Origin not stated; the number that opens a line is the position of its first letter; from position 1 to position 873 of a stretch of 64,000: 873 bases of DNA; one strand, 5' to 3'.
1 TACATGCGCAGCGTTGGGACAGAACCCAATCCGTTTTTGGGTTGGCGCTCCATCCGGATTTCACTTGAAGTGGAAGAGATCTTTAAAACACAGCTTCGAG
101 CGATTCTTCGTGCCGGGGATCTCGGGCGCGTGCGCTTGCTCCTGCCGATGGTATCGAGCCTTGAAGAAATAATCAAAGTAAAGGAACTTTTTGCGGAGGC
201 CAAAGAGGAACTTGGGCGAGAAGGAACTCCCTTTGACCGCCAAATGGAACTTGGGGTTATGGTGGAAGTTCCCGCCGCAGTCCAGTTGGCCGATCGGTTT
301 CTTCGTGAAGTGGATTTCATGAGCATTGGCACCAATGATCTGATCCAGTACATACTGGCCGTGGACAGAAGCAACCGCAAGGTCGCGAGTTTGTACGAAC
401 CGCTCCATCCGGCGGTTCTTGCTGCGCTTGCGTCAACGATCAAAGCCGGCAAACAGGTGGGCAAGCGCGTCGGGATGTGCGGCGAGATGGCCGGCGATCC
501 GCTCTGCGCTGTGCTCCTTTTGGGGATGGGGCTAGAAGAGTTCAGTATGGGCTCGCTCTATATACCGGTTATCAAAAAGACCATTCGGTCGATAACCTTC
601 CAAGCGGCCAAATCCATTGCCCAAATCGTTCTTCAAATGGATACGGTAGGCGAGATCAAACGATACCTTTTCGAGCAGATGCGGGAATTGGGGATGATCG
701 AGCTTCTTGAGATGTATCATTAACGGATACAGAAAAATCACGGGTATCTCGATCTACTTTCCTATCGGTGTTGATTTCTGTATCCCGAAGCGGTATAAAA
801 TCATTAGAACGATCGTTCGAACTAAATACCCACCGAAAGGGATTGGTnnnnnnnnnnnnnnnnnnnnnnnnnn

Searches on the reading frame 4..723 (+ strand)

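Call 3: search_protein_families(library=pfam, proteins=[window:4-723:+], max_evalue=0.01)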
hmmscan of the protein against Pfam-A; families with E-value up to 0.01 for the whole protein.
window:4-723:+ (239 aa): 3 families
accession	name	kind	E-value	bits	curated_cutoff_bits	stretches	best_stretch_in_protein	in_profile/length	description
PF02896.24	PEP-utilizers_C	-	3.9e-77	259.8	22.8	1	6-197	100-291/293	PEP-utilising enzyme, PEP-binding domain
PF03328.21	HpcH_HpaI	-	0.00022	21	25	1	24-122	71-163/221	HpcH/HpaI aldolase/citrate lyase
PF23135.2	TRI4_N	-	0.0043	17.4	27.8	0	196-222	12-38/61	TRI4 N-terminal domain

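Call 4: search_protein_families(library=ncbifam, proteins=[window:4-723:+], max_evalue=0.01)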
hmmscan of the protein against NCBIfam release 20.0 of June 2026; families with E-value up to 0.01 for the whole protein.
window:4-723:+ (239 aa): 6 families
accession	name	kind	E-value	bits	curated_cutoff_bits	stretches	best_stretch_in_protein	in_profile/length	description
TIGR01417.1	PTS_I_fam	equivalog_domain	1.4e-81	274.6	341.7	1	6-222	348-564/565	phosphoenolpyruvate--protein phosphotransferase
NF008382.0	PRK11177.1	equivalog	3.3e-79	267.1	824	1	6-224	349-567/575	phosphoenolpyruvate-protein phosphotransferase PtsI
NF008283.0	PRK11061.1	equivalog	4.6e-66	223.5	583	1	7-233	515-742/748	phosphoenolpyruvate--protein phosphotransferase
NF005057.0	PRK06464.1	equivalog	7e-39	133.5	598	1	6-197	597-788/798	phosphoenolpyruvate synthase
TIGR01418.1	PEP_synth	equivalog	1.2e-36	126.4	739.75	1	6-182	591-767/784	pyruvate, water dikinase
TIGR01828.1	pyru_phos_dikin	equivalog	4.2e-21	74.7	843.45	1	7-191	652-857/865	pyruvate, phosphate dikinase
